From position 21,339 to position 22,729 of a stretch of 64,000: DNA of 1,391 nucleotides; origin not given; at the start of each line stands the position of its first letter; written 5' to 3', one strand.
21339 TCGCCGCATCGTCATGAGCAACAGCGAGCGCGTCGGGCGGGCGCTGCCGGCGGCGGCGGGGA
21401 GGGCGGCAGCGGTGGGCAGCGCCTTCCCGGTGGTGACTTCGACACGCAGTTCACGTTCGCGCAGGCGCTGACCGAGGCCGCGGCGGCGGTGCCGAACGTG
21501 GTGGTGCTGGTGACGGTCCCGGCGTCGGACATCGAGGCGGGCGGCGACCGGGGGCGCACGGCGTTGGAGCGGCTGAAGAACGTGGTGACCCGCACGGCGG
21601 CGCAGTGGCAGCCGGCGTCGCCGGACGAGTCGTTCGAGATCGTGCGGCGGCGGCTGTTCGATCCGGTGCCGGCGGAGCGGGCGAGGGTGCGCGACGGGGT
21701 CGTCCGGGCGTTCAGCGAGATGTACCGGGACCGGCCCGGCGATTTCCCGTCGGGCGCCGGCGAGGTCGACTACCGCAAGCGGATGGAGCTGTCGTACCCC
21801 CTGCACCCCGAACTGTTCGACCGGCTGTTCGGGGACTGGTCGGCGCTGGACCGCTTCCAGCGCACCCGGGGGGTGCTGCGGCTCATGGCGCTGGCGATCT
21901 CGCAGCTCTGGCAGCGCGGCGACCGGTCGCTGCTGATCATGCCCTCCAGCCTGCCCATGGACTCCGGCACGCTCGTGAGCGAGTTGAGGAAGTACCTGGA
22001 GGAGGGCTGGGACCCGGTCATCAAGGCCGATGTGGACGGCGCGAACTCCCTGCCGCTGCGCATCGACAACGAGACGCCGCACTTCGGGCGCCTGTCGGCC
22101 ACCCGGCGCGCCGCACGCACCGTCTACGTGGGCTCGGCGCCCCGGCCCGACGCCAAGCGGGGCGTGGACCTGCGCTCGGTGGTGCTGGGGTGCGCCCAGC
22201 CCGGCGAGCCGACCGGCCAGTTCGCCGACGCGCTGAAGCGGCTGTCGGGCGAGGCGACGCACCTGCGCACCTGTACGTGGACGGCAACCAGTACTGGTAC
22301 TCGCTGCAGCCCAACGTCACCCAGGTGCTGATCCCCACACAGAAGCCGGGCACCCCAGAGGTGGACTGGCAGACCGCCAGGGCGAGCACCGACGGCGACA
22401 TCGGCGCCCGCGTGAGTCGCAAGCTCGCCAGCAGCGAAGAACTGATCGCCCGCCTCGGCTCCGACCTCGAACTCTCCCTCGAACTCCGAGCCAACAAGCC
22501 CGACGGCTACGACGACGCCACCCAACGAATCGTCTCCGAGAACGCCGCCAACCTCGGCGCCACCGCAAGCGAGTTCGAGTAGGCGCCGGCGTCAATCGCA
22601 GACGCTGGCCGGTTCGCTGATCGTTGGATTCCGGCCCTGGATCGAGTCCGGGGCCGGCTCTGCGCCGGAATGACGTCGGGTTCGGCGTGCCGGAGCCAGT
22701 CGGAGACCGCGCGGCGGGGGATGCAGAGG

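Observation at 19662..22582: Decayed DUF1156-methylase / DUF499-ATPase defence-type module, split by a toxin-antitoxin cassette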

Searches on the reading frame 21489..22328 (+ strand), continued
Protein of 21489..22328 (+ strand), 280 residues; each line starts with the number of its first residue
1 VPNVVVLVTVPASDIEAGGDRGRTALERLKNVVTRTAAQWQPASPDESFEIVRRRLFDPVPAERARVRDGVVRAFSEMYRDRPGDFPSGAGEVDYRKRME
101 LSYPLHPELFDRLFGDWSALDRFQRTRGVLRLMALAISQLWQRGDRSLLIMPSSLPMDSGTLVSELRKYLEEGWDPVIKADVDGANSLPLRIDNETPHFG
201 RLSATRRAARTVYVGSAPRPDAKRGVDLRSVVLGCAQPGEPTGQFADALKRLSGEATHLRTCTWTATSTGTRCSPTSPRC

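Call 49: search_protein_families(library=pfam, alignment_id=A1, max_evalue=0.001)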
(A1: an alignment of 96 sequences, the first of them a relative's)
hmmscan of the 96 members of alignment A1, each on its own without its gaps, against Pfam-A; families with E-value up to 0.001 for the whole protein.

A. member 1, L005:8018-8290:- (91 aa): 0 families

B. families by the number of members that match (of 96 scanned): 9 families
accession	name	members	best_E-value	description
PF01850.27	PIN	7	6.8e-15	PIN domain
PF13711.11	DUF4160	3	9.9e-23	Domain of unknown function (DUF4160)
PF02661.23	Fic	2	1.5e-09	Fic/DOC family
PF10387.14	DUF2442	2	1.6e-06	Protein of unknown function (DUF2442)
PF07704.17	PSK_trans_fac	2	0.00083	Rv0623-like transcription factor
PF02604.26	PhdYeFM_antitox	1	2.9e-18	Antitoxin Phd_YefM, type II toxin-antitoxin system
PF05016.21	ParE_toxin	1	1.9e-10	ParE toxin of type II toxin-antitoxin system, parDE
PF13212.11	DUF4020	1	4e-06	Domain of unknown function (DUF4020)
PF05973.20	Gp49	1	0.00018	Phage derived protein Gp49-like (DUF891)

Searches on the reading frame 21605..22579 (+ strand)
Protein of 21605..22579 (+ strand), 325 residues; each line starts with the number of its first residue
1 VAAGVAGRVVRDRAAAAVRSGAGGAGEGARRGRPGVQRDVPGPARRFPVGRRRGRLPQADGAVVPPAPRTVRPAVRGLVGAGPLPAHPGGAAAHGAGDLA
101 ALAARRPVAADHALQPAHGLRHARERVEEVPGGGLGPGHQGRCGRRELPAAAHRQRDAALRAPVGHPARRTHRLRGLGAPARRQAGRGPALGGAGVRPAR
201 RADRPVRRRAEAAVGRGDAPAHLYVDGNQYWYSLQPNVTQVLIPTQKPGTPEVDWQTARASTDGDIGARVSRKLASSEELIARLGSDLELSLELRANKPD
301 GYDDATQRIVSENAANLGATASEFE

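Call 5: search_protein_families(library=pfam, proteins=[window:21605-22579:+], max_evalue=0.1)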
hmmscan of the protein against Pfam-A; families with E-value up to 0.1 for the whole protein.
window:21605-22579:+ (325 aa): 1 family
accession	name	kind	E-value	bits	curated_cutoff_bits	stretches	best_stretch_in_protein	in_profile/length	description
PF01000.31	RNA_pol_A_bac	-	0.051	14.2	33.9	1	265-313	60-108/119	RNA polymerase Rpb3/RpoA insert domain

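Call 6: search_protein_families(library=padloc, proteins=[window:21605-22579:+], max_evalue=0.1)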
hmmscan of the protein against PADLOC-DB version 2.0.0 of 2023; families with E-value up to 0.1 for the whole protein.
window:21605-22579:+ (325 aa): 1 family
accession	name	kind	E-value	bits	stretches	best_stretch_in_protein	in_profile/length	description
PDLC00662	HmaC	-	4.2e-07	26.6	1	279-325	894-940/941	AAA+ ATPase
